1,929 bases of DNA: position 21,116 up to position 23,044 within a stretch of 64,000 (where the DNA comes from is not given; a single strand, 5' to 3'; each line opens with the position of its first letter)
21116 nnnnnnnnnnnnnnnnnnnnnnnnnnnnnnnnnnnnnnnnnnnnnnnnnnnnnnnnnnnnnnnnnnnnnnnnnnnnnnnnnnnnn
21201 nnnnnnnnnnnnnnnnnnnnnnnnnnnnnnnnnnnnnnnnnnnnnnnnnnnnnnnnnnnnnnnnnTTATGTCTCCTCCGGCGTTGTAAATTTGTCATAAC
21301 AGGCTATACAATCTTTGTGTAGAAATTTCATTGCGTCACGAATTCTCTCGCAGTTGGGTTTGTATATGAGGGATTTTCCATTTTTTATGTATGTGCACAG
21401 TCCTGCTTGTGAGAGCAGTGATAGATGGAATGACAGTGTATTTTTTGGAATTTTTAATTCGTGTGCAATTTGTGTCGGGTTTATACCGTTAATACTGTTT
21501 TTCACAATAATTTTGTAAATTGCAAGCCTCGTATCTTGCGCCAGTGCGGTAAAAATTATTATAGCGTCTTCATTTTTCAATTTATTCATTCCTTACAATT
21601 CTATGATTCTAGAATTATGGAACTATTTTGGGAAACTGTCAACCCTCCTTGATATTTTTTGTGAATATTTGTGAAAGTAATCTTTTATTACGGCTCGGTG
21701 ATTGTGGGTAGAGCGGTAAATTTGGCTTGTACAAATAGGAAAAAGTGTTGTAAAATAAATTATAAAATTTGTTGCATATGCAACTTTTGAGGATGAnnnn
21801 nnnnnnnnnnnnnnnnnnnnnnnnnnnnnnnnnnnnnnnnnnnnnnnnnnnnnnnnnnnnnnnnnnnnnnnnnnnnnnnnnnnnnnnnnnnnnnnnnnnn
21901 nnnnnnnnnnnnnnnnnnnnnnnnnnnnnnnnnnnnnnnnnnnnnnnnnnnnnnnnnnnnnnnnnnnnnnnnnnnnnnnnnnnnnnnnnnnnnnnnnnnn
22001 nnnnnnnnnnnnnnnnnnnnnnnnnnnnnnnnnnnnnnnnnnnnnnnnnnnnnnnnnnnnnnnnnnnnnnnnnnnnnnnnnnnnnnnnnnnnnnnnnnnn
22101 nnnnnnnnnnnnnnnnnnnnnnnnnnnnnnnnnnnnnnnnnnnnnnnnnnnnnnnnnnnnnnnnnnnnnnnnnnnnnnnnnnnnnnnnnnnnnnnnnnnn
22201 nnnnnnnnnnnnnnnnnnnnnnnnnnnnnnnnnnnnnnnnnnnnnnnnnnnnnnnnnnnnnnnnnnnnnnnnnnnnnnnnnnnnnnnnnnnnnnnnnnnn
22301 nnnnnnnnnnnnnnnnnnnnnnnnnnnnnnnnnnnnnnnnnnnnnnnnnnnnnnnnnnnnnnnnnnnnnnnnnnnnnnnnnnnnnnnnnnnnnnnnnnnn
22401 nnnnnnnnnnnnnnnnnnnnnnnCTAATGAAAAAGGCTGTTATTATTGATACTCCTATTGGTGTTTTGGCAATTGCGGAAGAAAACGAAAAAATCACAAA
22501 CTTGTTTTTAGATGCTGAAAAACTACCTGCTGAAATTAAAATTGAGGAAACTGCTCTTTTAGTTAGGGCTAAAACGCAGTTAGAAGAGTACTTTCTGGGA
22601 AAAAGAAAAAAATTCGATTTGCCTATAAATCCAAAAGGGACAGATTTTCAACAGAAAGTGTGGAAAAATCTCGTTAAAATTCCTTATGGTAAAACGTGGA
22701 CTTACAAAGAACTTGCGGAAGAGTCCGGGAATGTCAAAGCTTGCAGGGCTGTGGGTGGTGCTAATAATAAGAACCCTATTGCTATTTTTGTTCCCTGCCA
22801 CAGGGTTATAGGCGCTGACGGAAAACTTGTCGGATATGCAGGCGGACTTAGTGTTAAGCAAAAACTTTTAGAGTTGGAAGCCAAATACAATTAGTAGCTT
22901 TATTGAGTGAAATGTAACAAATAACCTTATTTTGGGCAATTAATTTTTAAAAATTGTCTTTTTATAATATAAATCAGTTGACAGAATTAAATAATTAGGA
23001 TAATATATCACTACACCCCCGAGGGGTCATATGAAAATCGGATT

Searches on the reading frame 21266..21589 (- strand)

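Call 4: search_protein_families(library=pfam, proteins=[window:21266-21589:-], max_evalue=0.01)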
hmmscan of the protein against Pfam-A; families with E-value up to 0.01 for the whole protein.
window:21266-21589:- (107 aa): 3 families
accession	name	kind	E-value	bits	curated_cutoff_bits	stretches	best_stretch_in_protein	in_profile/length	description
PF12840.13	HTH_20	-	1.9e-09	37.8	27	1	16-64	1-47/51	Helix-turn-helix domain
PF01022.26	HTH_5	-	0.0004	20.6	22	1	39-64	19-44/47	Bacterial regulatory protein, arsR family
PF13412.12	HTH_24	-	0.0051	16.8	21.9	0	19-64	3-46/48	Winged helix-turn-helix DNA-binding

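Call 6: search_protein_families(library=ncbifam, proteins=[window:21266-21589:-], max_evalue=0.1)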
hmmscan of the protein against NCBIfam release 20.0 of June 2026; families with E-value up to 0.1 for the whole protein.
window:21266-21589:- (107 aa): 11 families
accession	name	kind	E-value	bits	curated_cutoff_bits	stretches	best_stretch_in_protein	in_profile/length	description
NF033788.1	HTH_metalloreg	subfamily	2e-13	50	55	1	12-86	4-76/77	metalloregulator ArsR/SmtB family transcription factor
NF033789.1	repress_SdpR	subfamily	1.6e-10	40.7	100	1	12-90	1-76/79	autorepressor SdpR family transcription factor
NF041413.1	ArsR_Rv2640c_fam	equivalog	3.4e-08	33.9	155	1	12-94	35-117/118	Rv2640c family ArsR-like transcriptional regulator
NF047906.1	CdPbTransRegCmtR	equivalog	3e-05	23.9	150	1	14-96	16-95/104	Cd(II)/Pb(II)-sensing metalloregulatory transcriptional regulator CmtR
NF007528.0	PRK10141.1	subfamily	0.00048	20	97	1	9-77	6-72/117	metalloregulator ArsR/SmtB family transcription factor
NF052532.1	TransRegPagRBaca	equivalog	0.002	18.2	170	1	7-83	15-88/99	transcriptional repressor PagR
NF040642.1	sulf_sens_BigR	equivalog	0.0033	17.5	155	1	8-91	9-89/95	sulfite-sensing transcriptional repressor BigR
NF045707.1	Dbac_1936_reg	equivalog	0.0034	17.4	115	1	10-91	8-86/99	ArsR/SmtB-type metalloregulator TsoR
NF053610.1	Sso10a_fam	subfamily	0.0082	16.2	60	1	20-70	2-51/64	Sso10a family chromatin protein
NF005061.0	PRK06474.1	equivalog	0.013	15.4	121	1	16-72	8-64/178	hypothetical protein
NF040939.2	trans_reg_lrs14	equivalog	0.04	14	90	1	18-78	20-79/103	Lrs14 family HTH-type transcriptional regulator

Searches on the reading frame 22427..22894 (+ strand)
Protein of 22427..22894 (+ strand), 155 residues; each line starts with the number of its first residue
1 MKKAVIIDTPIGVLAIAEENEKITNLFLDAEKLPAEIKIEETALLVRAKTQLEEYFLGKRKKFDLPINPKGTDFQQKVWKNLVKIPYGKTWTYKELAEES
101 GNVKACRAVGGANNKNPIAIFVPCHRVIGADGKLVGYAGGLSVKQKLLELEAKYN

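Call 4: search_protein_families(library=pfam, proteins=[window:22427-22894:+], max_evalue=0.01)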
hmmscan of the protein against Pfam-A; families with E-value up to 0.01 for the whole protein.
window:22427-22894:+ (155 aa): 2 families
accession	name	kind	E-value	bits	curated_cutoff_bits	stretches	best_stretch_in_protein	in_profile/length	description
PF01035.26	DNA_binding_1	-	1.6e-34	118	27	1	73-152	1-80/81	6-O-methylguanine DNA methyltransferase, DNA binding domain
PF02870.21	Methyltransf_1N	-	6.3e-11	43.1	21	1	7-68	6-70/71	6-O-methylguanine DNA methyltransferase, ribonuclease-like domain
